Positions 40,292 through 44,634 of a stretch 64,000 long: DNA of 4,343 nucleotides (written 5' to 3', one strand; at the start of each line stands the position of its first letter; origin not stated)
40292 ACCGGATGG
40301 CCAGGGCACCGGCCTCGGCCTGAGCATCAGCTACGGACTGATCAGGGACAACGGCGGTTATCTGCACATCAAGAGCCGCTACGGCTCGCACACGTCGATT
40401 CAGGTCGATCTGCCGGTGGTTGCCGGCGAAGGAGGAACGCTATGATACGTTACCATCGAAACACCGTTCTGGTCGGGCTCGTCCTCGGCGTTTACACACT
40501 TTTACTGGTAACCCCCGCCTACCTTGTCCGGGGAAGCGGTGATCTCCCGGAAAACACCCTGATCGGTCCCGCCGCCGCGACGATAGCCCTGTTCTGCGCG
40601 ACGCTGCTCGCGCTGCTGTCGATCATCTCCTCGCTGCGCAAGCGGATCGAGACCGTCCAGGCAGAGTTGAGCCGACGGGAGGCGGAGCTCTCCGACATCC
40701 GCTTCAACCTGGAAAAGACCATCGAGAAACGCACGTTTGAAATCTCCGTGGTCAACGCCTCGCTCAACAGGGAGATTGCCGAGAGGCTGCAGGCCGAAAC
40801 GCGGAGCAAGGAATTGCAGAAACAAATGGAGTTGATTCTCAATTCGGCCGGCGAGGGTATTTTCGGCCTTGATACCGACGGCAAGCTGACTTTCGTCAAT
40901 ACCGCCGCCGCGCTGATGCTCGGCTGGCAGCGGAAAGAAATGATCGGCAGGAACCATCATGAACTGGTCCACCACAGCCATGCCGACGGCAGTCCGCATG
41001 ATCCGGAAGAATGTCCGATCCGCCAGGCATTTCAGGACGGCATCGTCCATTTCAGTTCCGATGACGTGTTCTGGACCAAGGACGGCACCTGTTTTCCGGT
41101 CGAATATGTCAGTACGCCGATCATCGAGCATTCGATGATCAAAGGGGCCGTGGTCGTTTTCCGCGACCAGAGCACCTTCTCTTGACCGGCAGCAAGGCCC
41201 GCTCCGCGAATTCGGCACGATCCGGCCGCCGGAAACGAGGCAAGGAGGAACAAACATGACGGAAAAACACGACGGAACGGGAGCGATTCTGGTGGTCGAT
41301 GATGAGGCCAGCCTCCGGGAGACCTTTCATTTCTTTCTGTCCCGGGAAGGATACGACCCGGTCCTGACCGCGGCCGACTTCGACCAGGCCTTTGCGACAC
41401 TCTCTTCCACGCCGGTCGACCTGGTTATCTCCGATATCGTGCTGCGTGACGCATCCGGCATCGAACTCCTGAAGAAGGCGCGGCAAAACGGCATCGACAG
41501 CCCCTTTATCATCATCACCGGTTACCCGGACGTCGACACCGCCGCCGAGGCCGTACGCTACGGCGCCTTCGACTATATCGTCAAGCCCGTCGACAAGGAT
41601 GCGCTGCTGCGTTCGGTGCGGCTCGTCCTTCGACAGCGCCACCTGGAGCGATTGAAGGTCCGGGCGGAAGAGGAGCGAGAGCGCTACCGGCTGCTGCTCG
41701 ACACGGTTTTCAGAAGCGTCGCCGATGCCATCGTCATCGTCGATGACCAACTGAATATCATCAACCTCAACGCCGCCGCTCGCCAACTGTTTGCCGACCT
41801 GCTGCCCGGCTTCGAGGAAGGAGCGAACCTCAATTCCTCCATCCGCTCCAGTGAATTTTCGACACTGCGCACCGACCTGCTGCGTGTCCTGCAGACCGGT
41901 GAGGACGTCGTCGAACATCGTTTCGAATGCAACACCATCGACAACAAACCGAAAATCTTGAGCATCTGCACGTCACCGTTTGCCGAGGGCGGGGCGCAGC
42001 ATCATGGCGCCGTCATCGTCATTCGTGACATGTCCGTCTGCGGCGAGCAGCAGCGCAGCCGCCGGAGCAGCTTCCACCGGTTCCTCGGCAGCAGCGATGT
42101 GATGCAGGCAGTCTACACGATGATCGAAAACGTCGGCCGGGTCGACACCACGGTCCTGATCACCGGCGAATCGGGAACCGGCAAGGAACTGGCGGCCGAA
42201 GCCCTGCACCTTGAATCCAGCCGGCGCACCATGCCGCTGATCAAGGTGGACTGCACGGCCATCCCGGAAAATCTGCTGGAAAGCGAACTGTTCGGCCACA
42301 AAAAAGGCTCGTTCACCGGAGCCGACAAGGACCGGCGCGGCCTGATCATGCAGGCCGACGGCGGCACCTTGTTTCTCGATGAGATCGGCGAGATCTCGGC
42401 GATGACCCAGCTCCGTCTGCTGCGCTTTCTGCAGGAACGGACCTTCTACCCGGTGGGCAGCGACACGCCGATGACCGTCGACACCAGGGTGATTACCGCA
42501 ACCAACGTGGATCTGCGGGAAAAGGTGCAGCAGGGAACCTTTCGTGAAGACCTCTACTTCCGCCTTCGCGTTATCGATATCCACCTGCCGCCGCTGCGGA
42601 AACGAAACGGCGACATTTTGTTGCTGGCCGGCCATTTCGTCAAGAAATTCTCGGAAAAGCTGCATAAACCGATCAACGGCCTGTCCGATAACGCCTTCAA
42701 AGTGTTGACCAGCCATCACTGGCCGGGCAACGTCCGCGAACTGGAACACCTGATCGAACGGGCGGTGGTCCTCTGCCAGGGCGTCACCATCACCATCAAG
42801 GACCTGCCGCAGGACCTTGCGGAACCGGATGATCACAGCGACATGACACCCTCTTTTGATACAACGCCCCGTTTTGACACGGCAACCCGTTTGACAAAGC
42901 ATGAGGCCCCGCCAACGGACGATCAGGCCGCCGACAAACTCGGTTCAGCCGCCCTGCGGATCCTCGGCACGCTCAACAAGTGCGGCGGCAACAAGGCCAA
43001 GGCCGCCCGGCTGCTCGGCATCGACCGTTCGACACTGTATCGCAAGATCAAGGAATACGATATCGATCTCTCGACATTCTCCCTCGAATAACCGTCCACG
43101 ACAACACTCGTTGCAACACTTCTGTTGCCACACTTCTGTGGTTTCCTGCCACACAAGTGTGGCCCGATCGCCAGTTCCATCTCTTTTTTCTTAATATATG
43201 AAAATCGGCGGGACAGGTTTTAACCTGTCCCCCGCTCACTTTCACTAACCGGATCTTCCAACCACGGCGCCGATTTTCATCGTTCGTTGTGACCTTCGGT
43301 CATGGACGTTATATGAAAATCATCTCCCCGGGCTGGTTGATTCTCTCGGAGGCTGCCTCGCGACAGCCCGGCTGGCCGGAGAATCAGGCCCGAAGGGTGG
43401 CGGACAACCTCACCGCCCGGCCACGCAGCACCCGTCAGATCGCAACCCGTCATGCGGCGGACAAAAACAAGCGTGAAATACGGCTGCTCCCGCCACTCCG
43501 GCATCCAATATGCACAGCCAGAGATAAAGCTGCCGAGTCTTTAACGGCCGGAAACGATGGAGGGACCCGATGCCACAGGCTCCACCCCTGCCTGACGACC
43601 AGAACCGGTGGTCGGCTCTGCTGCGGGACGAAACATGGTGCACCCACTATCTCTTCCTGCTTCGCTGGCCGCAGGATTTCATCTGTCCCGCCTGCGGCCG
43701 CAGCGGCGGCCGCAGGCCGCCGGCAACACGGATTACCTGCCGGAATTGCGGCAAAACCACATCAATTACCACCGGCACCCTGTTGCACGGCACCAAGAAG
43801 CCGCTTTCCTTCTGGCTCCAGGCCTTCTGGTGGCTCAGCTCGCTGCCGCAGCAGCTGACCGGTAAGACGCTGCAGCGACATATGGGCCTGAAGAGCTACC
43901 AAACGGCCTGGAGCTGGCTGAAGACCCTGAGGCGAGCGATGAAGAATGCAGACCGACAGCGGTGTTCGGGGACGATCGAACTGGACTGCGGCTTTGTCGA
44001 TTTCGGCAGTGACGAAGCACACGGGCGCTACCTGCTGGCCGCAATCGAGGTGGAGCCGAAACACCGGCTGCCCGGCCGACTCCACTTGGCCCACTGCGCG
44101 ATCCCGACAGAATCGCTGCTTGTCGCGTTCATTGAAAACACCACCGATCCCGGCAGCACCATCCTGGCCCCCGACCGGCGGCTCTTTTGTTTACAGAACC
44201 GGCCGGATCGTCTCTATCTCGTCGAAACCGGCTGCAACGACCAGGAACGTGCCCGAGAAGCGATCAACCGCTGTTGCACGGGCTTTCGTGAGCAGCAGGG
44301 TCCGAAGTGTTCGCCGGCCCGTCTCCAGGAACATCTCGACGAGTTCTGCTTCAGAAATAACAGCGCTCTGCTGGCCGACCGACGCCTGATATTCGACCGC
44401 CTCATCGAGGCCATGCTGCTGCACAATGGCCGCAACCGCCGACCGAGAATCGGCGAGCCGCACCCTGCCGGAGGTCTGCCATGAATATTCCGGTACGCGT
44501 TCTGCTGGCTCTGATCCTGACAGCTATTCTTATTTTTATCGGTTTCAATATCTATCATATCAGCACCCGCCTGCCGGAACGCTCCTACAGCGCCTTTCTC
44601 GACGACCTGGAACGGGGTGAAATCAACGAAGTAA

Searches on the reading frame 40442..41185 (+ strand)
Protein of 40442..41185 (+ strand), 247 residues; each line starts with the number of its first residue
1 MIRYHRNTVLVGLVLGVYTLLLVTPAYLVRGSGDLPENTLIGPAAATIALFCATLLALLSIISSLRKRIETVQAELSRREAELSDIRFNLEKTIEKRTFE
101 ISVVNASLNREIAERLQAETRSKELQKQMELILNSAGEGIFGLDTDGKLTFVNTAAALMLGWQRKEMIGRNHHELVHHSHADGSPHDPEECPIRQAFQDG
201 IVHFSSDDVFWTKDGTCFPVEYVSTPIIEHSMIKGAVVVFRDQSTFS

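Call 7: search_protein_families(library=pfam, proteins=[window:40442-41185:+])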
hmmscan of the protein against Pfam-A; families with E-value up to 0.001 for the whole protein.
window:40442-41185:+ (247 aa): 5 families
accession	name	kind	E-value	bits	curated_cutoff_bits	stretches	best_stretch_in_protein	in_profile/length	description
PF00989.32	PAS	-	7.7e-17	61.8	22.6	1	128-242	2-112/113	PAS fold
PF13426.13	PAS_9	-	3.1e-12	47.1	27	1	138-244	2-102/103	PAS domain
PF08448.16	PAS_4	-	8e-07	29.7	23.1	1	133-200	1-63/110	PAS fold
PF13188.13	PAS_8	-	2.4e-05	24.5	21.8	1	130-181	4-52/65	PAS domain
PF14023.12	Bestrophin-like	-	0.00036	20.6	32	1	22-98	11-85/232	Bestrophin-like domain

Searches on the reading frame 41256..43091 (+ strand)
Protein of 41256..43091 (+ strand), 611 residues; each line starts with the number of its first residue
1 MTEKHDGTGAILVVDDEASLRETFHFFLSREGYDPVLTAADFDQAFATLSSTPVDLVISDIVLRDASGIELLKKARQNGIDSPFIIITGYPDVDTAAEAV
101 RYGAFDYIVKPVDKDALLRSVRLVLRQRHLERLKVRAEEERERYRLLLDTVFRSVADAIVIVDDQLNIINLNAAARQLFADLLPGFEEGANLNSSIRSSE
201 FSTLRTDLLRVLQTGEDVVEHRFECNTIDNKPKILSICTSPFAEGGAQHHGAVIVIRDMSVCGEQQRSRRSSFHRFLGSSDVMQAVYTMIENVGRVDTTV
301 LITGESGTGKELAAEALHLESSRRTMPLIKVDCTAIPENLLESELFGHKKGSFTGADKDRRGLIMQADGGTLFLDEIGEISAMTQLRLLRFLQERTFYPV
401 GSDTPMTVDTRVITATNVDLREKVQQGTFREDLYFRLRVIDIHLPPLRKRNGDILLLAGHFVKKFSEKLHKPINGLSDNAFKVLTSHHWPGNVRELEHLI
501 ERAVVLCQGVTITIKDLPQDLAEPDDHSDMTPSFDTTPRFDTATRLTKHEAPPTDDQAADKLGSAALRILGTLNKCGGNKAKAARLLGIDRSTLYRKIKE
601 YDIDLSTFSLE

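Call 7: search_protein_families(library=pfam, proteins=[window:41256-43091:+])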
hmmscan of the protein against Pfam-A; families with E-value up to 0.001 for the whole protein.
window:41256-43091:+ (611 aa): 10 families
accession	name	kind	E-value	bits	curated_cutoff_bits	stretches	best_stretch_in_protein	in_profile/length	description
PF00158.32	Sigma54_activat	-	2.9e-67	226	20.2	1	277-443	2-168/168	Sigma-54 interaction domain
PF25601.1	AAA_lid_14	-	2e-27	95.2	27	1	448-528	1-81/87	AAA+ ATPase lid domain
PF00072.30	Response_reg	-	8.1e-24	84.4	30.2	1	11-121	1-110/111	Response regulator receiver domain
PF14532.12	Sigma54_activ_2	-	1.8e-20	74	25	1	277-447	1-138/138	Sigma-54 interaction domain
PF02954.25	HTH_8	-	1.7e-13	50.5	22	1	569-601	10-42/42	Bacterial regulatory protein, Fis family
PF00989.32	PAS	-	2.2e-08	34.5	22.6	1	146-259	5-113/113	PAS fold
PF08448.16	PAS_4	-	2.4e-05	24.9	23.1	1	152-259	1-105/110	PAS fold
PF07728.20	AAA_5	-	4.7e-05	23.8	22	1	300-417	2-122/139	AAA domain (dynein-related subfamily)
PF13188.13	PAS_8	-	0.00012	22.3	21.8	1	148-180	3-35/65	PAS domain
PF13426.13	PAS_9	-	0.00078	20.1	27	0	157-260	2-102/103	PAS domain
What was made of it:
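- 41256..43091 (+): Sigma-54 enhancer-binding response regulator: REC-PAS-AAA+(GSFTGA)-HTH_8. Pfam Sigma54_activat 2.9e-67 and HTH_8 1.7e-13 (call 7).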

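Call 12: find_related_loci(query=window:41256-43091:+, collection=genome_contigs, flank=10000)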
Query window:41256-43091:+ (611 aa) in genome_contigs; peptide patterns used: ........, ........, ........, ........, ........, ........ (x = any residue, [..] = any of these).
277 stretches matched a pattern; 203 encode a relative of the query (tblastn E <= 1e-3); the best 80 are kept; 80 distinct loci.
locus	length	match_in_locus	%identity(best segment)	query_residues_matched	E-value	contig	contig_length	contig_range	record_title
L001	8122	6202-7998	91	1-611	0e+0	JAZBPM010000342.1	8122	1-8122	MAG: Desulfofustis sp. isolate bin.27 k117_8216433, whole genome shotgun sequence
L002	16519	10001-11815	93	1-611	0e+0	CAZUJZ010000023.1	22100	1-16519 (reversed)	MAG TPA_asm: uncultured Desulfofustis sp. isolate SRP332253_co1_173 genome assembly, contig: NODE_3688_length_22100_cov_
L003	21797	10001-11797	89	1-611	0e+0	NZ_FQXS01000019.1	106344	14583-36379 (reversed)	Desulfofustis glycolicus DSM 9705, whole genome shotgun sequence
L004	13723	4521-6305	78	8-611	0e+0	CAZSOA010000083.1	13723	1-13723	MAG TPA_asm: uncultured Desulfofustis sp. isolate binchicken_co168_49 genome assembly, contig: NODE_7703_length_13723_co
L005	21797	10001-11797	70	1-611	0e+0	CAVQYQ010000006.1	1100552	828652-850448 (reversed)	MAG: uncultured delta proteobacterium isolate MFD03804.bin.1.183 genome assembly, contig: contig_31585, whole genome sho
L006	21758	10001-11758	56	11-608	0e+0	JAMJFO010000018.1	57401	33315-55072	MAG: Desulfobulbaceae bacterium isolate B4-01 NODE_18_length_57401_cov_6.319813, whole genome shotgun sequence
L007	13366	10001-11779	53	1-610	0e+0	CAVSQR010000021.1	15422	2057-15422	MAG: uncultured delta proteobacterium isolate MFD01299.bin.3.1 genome assembly, contig: contig_142613, whole genome shot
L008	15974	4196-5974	53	1-610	0e+0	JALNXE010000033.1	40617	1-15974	MAG: Desulfobulbaceae bacterium isolate SO_2016_LW3 bin 20 scaffold01451_LW162_2016, whole genome shotgun sequence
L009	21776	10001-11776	53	1-610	0e+0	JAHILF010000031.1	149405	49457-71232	MAG: Proteobacteria bacterium isolate KR13_N2.mb.116 KR13_N2.mb.116_k141_56596, whole genome shotgun sequence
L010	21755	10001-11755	54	10-610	0e+0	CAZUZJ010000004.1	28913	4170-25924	MAG TPA_asm: uncultured Desulfobulbia bacterium isolate SRP093185_co1_3 genome assembly, contig: NODE_837_length_28913_c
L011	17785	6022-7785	54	11-606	0e+0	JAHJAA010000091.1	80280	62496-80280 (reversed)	MAG: Proteobacteria bacterium isolate Modern_marine.mb.199 Modern_marine.mb.199_k141_2599931, whole genome shotgun seque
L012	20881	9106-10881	53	1-603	0e+0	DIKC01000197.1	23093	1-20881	MAG TPA_asm: Desulfobulbaceae bacterium UBA5628 UBA5628_contig_16369, whole genome shotgun sequence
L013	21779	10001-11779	52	1-610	0e+0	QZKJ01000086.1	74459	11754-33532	MAG: Desulfurivibrio sp. isolate SURF_16 Ga0104751_1000376, whole genome shotgun sequence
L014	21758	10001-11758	54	11-608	0e+0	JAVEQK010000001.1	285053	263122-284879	MAG: Desulfobulbaceae bacterium isolate BF_dRep_26 NODE_46_length_285053_cov_59.858181_Biofilm4, whole genome shotgun se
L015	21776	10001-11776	52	11-606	0e+0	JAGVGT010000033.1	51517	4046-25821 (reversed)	MAG: Deltaproteobacteria bacterium isolate DeMMO2_17 c_000000022729, whole genome shotgun sequence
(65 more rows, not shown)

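Call 25: search_protein_families(library=ncbifam, proteins=[window:41256-43091:+], max_evalue=0.01)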
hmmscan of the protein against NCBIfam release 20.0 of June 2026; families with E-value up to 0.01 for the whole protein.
window:41256-43091:+ (611 aa): 118 families (the best 25 are shown)
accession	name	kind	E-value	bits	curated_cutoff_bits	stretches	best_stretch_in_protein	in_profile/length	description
TIGR01818.1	ntrC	equivalog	5.6e-121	404.6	558.6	2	267-600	127-462/463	nitrogen regulation protein NR(I)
NF008469.0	PRK11361.1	equivalog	3.2e-120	401.9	714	2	264-604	133-457/461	acetoacetate metabolism transcriptional regulator AtoC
NF041946.1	LuxO_transreg_Vib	equivalog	1.8e-109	366.6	800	2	266-602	125-461/463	quorum-sensing sigma-54 dependent transcriptional regulator LuxO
NF007689.0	PRK10365.1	equivalog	3.5e-108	362.2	760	3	270-523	135-388/441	sigma-54-dependent response regulator transcription factor ZraR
TIGR01817.1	nifA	equivalog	3.7e-106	356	528.85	1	264-607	186-533/534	nif-specific transcriptional activator NifA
TIGR02915.1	PEP_resp_reg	equivalog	1e-105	354.2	502.6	2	268-521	133-386/445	PEP-CTERM-box response regulator transcription factor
NF008176.1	PRK10923.1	equivalog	5.1e-102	341.9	620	2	254-603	114-468/469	nitrogen regulation protein NR(I)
NF003451.0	PRK05022.1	equivalog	6.8e-97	325.3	476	1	268-602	184-509/512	nitric oxide reductase transcriptional regulator NorR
NF041552.1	TF_PrdR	equivalog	1.7e-96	323.8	795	1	265-602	258-577/577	sigma-54 dependent transcriptional regulator PrdR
NF050807.1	TransRegFlbDCaul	equivalog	3e-95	319.8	750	1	275-602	119-439/454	sigma-54-dependent transcriptional regulator FlbD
NF038308.1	RNA_repair_RtcR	equivalog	6.1e-95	319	650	1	189-601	89-516/530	RNA repair transcriptional activator RtcR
NF051870.1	NAssimRespRegNtrX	equivalog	6e-94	315.5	600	2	266-600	131-449/452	nitrogen assimilation response regulator NtrX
NF011695.0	PRK15115.1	equivalog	1.3e-92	310.9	763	2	277-513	138-374/445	two-component system response regulator GlrR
TIGR02329.1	propionate_PrpR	equivalog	2.2e-84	284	499.2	1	266-599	204-525/526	propionate catabolism operon regulatory protein PrpR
NF049963.1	RespRegFlgRCampy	domain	2.7e-80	270.3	750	2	256-518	115-378/429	fla regulon two-component system response regulator FlgR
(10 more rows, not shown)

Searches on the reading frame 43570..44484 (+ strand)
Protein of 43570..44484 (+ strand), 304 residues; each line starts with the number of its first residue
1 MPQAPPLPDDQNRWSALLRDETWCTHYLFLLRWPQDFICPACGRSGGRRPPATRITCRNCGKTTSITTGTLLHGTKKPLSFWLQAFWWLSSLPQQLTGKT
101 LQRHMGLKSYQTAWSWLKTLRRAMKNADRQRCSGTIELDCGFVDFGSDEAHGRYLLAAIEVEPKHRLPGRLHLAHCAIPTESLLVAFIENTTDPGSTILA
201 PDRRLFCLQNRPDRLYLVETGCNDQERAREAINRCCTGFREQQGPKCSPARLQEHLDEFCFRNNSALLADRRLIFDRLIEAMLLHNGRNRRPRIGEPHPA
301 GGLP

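Call 7: search_protein_families(library=pfam, proteins=[window:43570-44484:+])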
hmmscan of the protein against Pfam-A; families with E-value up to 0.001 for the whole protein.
window:43570-44484:+ (304 aa): 1 family
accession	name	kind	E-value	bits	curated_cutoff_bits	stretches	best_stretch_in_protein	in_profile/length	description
PF12760.12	Zn_ribbon_IS1595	-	1e-06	29.1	25.4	1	20-63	2-46/46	Transposase zinc-ribbon domain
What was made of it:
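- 43570..44484 (+): Zn-ribbon protein derived from an IS1595 transposase. Its stop overlaps the ftsH start. Pfam Zn_ribbon_IS1595 (call 7).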

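Call 25: search_protein_families(library=ncbifam, proteins=[window:43570-44484:+], max_evalue=0.01)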
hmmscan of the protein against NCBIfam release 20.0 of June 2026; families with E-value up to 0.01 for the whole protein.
window:43570-44484:+ (304 aa): 1 family
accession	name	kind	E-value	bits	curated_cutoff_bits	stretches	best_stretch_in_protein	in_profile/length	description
NF033547.1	transpos_IS1595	equivalog_domain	1.6e-15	57.6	75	1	75-144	2-72/215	IS1595 family transposase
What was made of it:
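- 43570..44484 (+): NCBIfam transpos_IS1595 57.6 bits against a cut-off of 75, covering only profile positions 2-72 of 215 (call 25).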
